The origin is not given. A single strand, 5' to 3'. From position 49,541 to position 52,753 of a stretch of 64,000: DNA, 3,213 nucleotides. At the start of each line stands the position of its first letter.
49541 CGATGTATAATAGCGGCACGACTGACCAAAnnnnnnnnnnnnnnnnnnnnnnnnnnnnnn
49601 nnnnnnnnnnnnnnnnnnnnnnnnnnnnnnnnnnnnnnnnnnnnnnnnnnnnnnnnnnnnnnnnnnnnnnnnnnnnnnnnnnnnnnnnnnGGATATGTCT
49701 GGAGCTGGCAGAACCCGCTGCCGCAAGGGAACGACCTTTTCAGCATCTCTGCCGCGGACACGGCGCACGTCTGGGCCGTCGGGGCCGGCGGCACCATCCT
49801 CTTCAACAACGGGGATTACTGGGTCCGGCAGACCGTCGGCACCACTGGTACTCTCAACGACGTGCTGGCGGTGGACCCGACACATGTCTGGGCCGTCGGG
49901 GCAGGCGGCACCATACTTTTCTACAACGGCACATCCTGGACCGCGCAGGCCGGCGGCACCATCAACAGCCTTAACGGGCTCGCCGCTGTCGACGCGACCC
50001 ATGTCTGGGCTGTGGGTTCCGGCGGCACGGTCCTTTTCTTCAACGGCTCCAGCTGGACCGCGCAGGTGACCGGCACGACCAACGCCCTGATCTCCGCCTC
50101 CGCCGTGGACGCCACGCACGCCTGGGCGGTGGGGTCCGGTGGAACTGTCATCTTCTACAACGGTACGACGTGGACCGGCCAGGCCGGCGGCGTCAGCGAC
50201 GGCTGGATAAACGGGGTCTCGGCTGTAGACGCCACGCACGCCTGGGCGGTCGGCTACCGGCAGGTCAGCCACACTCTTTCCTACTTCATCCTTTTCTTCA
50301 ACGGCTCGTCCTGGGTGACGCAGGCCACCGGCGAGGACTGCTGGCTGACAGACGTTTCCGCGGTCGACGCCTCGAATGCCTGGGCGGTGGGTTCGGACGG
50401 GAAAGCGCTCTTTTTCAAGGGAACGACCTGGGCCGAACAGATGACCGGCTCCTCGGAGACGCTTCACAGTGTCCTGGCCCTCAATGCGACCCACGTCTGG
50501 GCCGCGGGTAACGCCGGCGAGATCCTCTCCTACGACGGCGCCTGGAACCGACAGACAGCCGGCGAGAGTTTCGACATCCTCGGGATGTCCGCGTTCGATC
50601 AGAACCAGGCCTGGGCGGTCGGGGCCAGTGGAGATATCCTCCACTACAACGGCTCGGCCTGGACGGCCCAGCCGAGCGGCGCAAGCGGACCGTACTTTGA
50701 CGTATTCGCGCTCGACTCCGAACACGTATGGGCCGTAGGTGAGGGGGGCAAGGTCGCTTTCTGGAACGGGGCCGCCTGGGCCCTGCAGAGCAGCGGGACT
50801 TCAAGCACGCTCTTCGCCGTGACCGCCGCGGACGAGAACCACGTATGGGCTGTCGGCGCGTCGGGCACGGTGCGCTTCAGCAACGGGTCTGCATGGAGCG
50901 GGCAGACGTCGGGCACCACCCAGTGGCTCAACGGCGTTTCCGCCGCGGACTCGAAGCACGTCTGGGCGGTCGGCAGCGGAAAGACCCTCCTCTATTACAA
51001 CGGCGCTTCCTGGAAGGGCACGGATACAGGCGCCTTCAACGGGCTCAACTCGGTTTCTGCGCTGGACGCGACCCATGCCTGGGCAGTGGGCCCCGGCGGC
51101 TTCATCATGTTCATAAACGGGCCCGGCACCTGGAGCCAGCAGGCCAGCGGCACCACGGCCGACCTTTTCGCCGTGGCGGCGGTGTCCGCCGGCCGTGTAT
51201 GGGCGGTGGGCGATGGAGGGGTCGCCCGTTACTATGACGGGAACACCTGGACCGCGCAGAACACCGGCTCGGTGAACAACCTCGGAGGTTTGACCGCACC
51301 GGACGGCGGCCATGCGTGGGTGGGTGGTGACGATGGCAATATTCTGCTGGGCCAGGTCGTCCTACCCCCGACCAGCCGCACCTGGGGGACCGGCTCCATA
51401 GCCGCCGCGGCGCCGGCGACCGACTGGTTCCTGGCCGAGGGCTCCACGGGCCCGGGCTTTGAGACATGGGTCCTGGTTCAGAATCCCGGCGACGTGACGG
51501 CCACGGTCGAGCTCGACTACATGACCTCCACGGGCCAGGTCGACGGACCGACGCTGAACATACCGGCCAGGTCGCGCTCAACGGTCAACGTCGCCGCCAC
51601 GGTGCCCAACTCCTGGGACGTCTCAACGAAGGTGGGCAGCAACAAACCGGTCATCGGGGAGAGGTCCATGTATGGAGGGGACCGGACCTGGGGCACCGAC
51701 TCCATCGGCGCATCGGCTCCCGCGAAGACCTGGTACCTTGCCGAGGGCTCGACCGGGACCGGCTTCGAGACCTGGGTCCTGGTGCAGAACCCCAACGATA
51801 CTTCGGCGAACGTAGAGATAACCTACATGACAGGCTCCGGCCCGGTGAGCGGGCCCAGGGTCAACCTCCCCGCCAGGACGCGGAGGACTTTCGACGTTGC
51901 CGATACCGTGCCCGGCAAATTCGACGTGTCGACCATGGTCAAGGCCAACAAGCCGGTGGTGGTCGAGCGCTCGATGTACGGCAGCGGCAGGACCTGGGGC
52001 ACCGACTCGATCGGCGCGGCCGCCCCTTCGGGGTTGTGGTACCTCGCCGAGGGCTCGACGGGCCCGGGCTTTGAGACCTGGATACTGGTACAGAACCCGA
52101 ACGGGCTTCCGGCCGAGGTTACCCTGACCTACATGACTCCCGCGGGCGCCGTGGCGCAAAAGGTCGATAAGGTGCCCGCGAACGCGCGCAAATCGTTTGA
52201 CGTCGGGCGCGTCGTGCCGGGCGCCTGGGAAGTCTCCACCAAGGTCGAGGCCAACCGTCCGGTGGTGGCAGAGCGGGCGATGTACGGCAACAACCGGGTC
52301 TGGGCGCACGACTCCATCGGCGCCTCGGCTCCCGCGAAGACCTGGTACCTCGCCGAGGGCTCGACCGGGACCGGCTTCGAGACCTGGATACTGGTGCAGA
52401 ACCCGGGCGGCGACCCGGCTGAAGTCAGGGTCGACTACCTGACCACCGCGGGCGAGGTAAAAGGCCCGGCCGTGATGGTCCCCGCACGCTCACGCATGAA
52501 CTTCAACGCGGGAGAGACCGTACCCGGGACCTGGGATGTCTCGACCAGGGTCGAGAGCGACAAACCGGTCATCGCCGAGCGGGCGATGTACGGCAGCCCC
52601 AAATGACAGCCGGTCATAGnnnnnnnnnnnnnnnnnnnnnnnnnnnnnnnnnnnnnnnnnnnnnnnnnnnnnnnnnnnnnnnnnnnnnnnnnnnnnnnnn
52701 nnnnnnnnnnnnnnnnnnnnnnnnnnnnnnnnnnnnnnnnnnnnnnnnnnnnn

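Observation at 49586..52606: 1006-aa secreted protein: about 13 beta-propeller blades followed by four near-identical 102-aa tandem modules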

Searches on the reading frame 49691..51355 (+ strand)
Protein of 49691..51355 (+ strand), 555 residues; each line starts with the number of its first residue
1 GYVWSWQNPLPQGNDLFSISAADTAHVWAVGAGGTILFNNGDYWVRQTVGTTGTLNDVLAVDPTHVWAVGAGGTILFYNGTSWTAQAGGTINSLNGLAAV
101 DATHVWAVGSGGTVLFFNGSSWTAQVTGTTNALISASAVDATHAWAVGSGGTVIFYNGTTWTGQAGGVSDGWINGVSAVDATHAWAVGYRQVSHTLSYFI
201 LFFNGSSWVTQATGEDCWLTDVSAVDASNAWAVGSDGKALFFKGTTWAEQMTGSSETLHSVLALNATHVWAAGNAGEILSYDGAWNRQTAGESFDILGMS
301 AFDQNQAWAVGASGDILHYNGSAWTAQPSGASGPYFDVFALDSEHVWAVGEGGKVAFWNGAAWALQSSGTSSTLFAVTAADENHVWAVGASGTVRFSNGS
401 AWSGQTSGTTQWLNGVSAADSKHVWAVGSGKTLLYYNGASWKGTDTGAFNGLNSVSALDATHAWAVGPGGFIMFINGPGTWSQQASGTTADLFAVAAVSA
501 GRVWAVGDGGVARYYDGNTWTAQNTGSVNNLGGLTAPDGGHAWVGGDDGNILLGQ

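Call 50: predict_structure(alignment_id=A3)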
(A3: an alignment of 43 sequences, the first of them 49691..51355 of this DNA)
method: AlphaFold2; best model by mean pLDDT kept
length: 555 residues; sequences in the alignment: 43
mean_pLDDT: 95.5   pTM: 0.88
mean pLDDT of the five models: 95.5, 95.1, 94.9, 94.1, 93.8
residues with pLDDT >= 90: 514; 70-90: 38; 50-70: 3; < 50: 0
segments of 3 or more residues with pLDDT < 50: none
pLDDT, mean of each block of 10 residues (from residue 1): 87 92 97 95 90 96 98 98 97 98 98 98 97 97 97 96 83 96 95 89 94 93 97 97 95 95 97 95 93 94 97 97 95 97 98 98 97 98 98 97 97 98 97 96 93 97 97 94 96 97 97 96 93 95 95 95
secondary structure, 60 per line:
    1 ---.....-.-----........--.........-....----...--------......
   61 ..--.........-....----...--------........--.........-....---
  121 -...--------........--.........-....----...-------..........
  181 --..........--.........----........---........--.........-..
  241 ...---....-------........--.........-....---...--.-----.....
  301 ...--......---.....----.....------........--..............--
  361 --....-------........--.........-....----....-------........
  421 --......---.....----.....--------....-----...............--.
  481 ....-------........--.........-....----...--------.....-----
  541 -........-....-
elements in order: E4-8 E16-23 E26-31 E36-39 E44-46 E55-62 E65-70 E75-78 E83-85 E94-101 E104-109 E114-117 E122-124 E133-140 E143-148 E153-156 E161-163 E171-180 E183-192 E195-203 E208-215 E219-226 E229-234 E239-243 E247-250 E258-265 E268-273 E278-281 E285-287 E296-303 E306-311 E315-319 E324-328 E335-342 E345-350 E354-358 E363-366 E374-381 E384-389 E394-397 E402-405 E413-420 E423-428 E432-436 E441-445 E454-457 E463-467 E471-477 E480-484 E492-499 E502-507 E512-515 E520-522 E531-535 E542-546 E551-554
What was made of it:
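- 49724..50563 (+): Blades 1-7 (aa 47-326), the inferred first seven-bladed propeller. Blade 5 has a 7-aa insertion. The model of aa 36-590 has pLDDT 95.5 and pTM 0.88 (call 50).
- The model has pLDDT 95.5 and pTM 0.88 (call 50).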

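Call 53: fold_search(model_id=the predicted structure, library=pdb)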
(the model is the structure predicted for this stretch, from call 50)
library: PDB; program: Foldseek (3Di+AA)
matches with E <= 10: 1377; with E <= 0.001: 938
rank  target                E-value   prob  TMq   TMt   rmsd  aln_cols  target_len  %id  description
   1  2ymu_A                1.0e-18  1.00  0.54  0.52   9.0       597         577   15  Structure of a highly repetitive propeller structure (released 2012-10-17)
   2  1pgu_B                8.8e-16  1.00  0.60  0.56   7.6       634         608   12  YEAST ACTIN INTERACTING PROTEIN 1 (AIP1), Se-Met PROTEIN, MONOCLINIC CRYSTAL FORM (released 2003-07-15)
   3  1pgu_A                1.0e-15  1.00  0.60  0.56   7.9       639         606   12  YEAST ACTIN INTERACTING PROTEIN 1 (AIP1), Se-Met PROTEIN, MONOCLINIC CRYSTAL FORM (released 2003-07-15)
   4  1nr0                  3.0e-15  1.00  0.61  0.57   7.7       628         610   12  Two Seven-Bladed Beta-Propeller Domains Revealed By The Structure Of A C. elegans Homologue Of Yeast Actin Interacting P (released 2003-07-01)
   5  9qfq_P                9.8e-15  1.00  0.59  0.56   8.3       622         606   11  Cryo-EM structure of the cofilactin barbed end bound by AIP1 (released 2025-10-08)
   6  9e2g_2B               2.6e-14  1.00  0.63  0.58   7.7       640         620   12  Cryo-EM structure of 48 nm repeat of microtubule doublet from T. brucei flagellum (released 2025-03-12)
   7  6p2m_A                1.2e-13  1.00  0.63  0.53   7.7       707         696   13  Crystal structure of the Caldicellulosiruptor lactoaceticus GH74 (ClGH74a) enzyme in complex with LLG xyloglucan (released 2019-07-31)
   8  6u42_5L               1.4e-13  1.00  0.63  0.57   7.4       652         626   12  Natively decorated ciliary doublet microtubule (released 2019-11-13)
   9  6zqe_UL               2.1e-13  1.00  0.75  0.56   5.8       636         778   12  Cryo-EM structure of the 90S pre-ribosome from Saccharomyces cerevisiae, state Dis-A (Poly-Ala) (released 2020-09-23)
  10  8otz_f                2.9e-13  1.00  0.66  0.61   6.6       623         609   10  48-nm repeat of the native axonemal doublet microtubule from bovine sperm (released 2023-11-22)
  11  7kn8_B                3.7e-13  1.00  0.67  0.55   7.5       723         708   13  Crystal structure of the GH74 xyloglucanase from Xanthomonas campestris (Xcc1752) (released 2021-05-26)
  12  7kn8_A                3.7e-13  1.00  0.65  0.53   7.7       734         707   13  Crystal structure of the GH74 xyloglucanase from Xanthomonas campestris (Xcc1752) (released 2021-05-26)
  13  9n74_LQ               4.6e-13  1.00  0.75  0.53   5.4       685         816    9  SSU processome maturation and disassembly, State H (released 2025-10-29)
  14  6mgl_A                5.0e-13  1.00  0.67  0.53   7.0       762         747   12  Crystal structure of the catalytic domain from GH74 enzyme PoGH74 from Paenibacillus odorifer, D60A mutant in complex  (released 2019-01-23)
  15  6mgj_A                5.2e-13  1.00  0.66  0.52   7.4       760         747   13  Crystal structure of the catalytic domain from GH74 enzyme PoGH74 from Paenibacillus odorifer, apoenzyme (released 2019-01-23)
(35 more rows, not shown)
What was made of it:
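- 49724..50563 (+): Its best PDB matches are double seven-bladed propellers (call 53).
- Closest known: Ycf48/BNR-like and other double seven-bladed propellers. Same: The model matches double seven-bladed propellers (call 53).
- The best matches are double seven-bladed propellers (2YMU, AIP1, GH74, UTP proteins) with TMq 0.54-0.76 (call 53). The double propeller superposes on GH74 xyloglucanases with TMq 0.63-0.69 (call 53).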

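Call 63: search_solved_structures(query=window:49691-51355:+, max_evalue=1)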
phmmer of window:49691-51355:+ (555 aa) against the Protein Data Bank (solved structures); distinct sequences matched with E-value up to 1: 3.
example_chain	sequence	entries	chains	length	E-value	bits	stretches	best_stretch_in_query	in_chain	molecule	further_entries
9ya3_H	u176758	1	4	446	9.7e-06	27.6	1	305-402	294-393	TLAP2 (thioredoxin-like associated protein), TGME49_232130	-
9ega_A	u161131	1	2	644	0.094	14.5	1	199-271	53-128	Sialate O-acetylesterase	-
2dtc_A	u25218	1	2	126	0.86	11.3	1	423-449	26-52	RAL GUANINE NUCLEOTIDE EXCHANGE FACTOR RALGPS1A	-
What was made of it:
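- Tried and rejected: phmmer of the propeller region against the PDB gave only a weak hit to Toxoplasma TLAP2 (call 63), which was not informative.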

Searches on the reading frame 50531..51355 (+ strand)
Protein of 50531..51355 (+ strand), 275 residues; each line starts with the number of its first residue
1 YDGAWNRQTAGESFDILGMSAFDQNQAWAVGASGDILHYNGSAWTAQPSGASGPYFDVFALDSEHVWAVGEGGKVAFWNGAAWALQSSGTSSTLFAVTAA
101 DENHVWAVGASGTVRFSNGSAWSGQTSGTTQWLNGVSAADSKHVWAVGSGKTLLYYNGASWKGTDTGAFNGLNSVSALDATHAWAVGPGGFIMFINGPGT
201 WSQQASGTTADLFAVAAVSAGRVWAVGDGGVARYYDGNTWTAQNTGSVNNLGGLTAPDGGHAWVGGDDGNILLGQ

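Call 65: search_protein_families(library=pfam, proteins=[window:50531-51355:+], max_evalue=0.01)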
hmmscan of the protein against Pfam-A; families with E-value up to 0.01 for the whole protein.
window:50531-51355:+ (275 aa): 1 family
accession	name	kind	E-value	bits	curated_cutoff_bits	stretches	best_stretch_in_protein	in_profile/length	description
PF10708.14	DUF2510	-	1.1e-06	28.7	24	1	227-243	9-25/35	Protein of unknown function (DUF2510)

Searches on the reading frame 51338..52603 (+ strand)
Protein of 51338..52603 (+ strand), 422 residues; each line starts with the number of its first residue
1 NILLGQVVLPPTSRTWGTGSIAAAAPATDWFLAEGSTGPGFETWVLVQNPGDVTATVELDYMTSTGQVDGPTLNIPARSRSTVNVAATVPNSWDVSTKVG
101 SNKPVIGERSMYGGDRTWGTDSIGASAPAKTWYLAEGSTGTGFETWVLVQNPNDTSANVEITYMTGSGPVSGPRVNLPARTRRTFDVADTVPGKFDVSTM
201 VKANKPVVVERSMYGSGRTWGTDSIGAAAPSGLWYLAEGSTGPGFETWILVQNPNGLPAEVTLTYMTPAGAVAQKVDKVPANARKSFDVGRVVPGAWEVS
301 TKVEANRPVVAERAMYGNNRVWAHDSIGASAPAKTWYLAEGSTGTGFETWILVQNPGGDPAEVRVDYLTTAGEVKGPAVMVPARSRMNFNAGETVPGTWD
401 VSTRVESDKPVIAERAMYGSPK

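Call 35: predict_structure(alignment_id=A2)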
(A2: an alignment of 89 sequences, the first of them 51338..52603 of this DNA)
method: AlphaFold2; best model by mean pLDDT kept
length: 422 residues; sequences in the alignment: 89
mean_pLDDT: 95.8   pTM: 0.93
mean pLDDT of the five models: 95.8, 95.1, 94.7, 94.6, 94.6
residues with pLDDT >= 90: 398; 70-90: 13; 50-70: 7; < 50: 4
segments of 3 or more residues with pLDDT < 50: 1-3
pLDDT, mean of each block of 10 residues (from residue 1): 55 91 98 97 98 99 97 99 98 97 99 93 98 98 97 98 94 98 98 96 99 94 98 98 96 98 97 95 96 96 99 96 97 99 95 98 99 98 98 96 99 95 51
secondary structure, 60 per line:
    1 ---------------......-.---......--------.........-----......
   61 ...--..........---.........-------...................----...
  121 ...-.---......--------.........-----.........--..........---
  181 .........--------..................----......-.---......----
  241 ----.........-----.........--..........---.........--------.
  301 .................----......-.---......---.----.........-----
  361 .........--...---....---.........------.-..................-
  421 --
elements in order: E16-21 E27-32 E41-49 E55-63 E66-75 E79-84 E95-113 E118-123 E129-134 E143-151 E157-165 E168-177 E181-186 E198-215 E220-225 E231-236 E245-253 E259-267 E270-279 E283-288 E300-317 E322-327 E333-338 E347-355 E361-369 E372-374 E378-381 E385-390 E402-419
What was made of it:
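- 51374..51424 (+): Displaced linker element before module 1 (about aa 597-613, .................). It matches positions 8-24 of the inter-module linker profile. In the model it is a strand (model residues 16-21) in 10-residue blocks with mean pLDDT 91 and 98 (call 35).
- On ASRT/ASRAH superfamily: The query model has pLDDT 95.8 (call 35).
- The AF2 model of aa 585-1006 has pLDDT 95.8 and pTM 0.93 (call 35). The block is a rigid body (pTM 0.93, call 35).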

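Call 39: fold_search(model_id=the predicted structure, library=pdb)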
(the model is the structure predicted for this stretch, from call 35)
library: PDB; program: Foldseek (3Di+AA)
matches with E <= 10: 1776; with E <= 0.001: 268
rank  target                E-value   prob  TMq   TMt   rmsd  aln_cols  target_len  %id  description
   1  1nc7_B                1.4e-10  1.00  0.22  0.75   2.3       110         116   22  Crystal Structure of Thermotoga maritima 1070 (released 2003-07-01)
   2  6xi3                  3.3e-10  0.66  0.12  0.13  38.4       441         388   13  Crystal structure of tetra-tandem repeat in extending region of large adhesion protein (released 2020-10-14)
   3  1nc7_A                6.9e-10  1.00  0.22  0.76   2.2       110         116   22  Crystal Structure of Thermotoga maritima 1070 (released 2003-07-01)
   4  1nc7_D                1.4e-09  1.00  0.22  0.75   2.3       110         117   22  Crystal Structure of Thermotoga maritima 1070 (released 2003-07-01)
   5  2ii8_F                5.5e-09  1.00  0.18  0.77   2.2        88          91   28  Anabaena sensory rhodopsin transducer (released 2007-03-20)
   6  8v29_C                8.2e-09  0.41  0.12  0.08  29.3       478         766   11  Cryo-EM structure of human type I OSM receptor complex: model for full extracellular assembly (released 2024-11-20)
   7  2ii8_E                2.1e-08  1.00  0.19  0.79   1.6        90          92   30  Anabaena sensory rhodopsin transducer (released 2007-03-20)
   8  9jsg                  2.7e-08  0.38  0.15  0.13  37.8       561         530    9  Clostridium perfringens iota toxin pore Ib in pore state (released 2025-05-14)
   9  2ii8_A                3.0e-08  1.00  0.19  0.77   3.3        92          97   28  Anabaena sensory rhodopsin transducer (released 2007-03-20)
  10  2ii8_D                3.5e-08  1.00  0.18  0.71   3.1        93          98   30  Anabaena sensory rhodopsin transducer (released 2007-03-20)
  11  2ii7_F                4.8e-08  1.00  0.19  0.81   1.5        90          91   28  Anabaena sensory rhodopsin transducer (released 2007-03-20)
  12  2iia                  4.8e-08  1.00  0.19  0.82   1.6        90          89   30  Anabaena sensory rhodopsin transducer (released 2007-03-20)
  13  2ii7_C                4.8e-08  1.00  0.19  0.66   2.8        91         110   31  Anabaena sensory rhodopsin transducer (released 2007-03-20)
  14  7b2m_A                5.6e-08  0.51  0.13  0.09  19.8       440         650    9  Cryo-EM structure of complement C4b in complex with nanobody E3 (released 2022-03-02)
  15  2ii8_C                6.1e-08  1.00  0.18  0.75   2.6        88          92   28  Anabaena sensory rhodopsin transducer (released 2007-03-20)
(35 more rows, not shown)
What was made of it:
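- On ASRT/ASRAH superfamily: 2IIA: TMt 0.82, rmsd 1.6 Å (call 39).
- Closest known: ASRT / TM1070. Same: Same eight-stranded beta-sandwich fold (TMt 0.75-0.82; call 39).
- All other listed matches have probability 0.75 or less (call 39).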
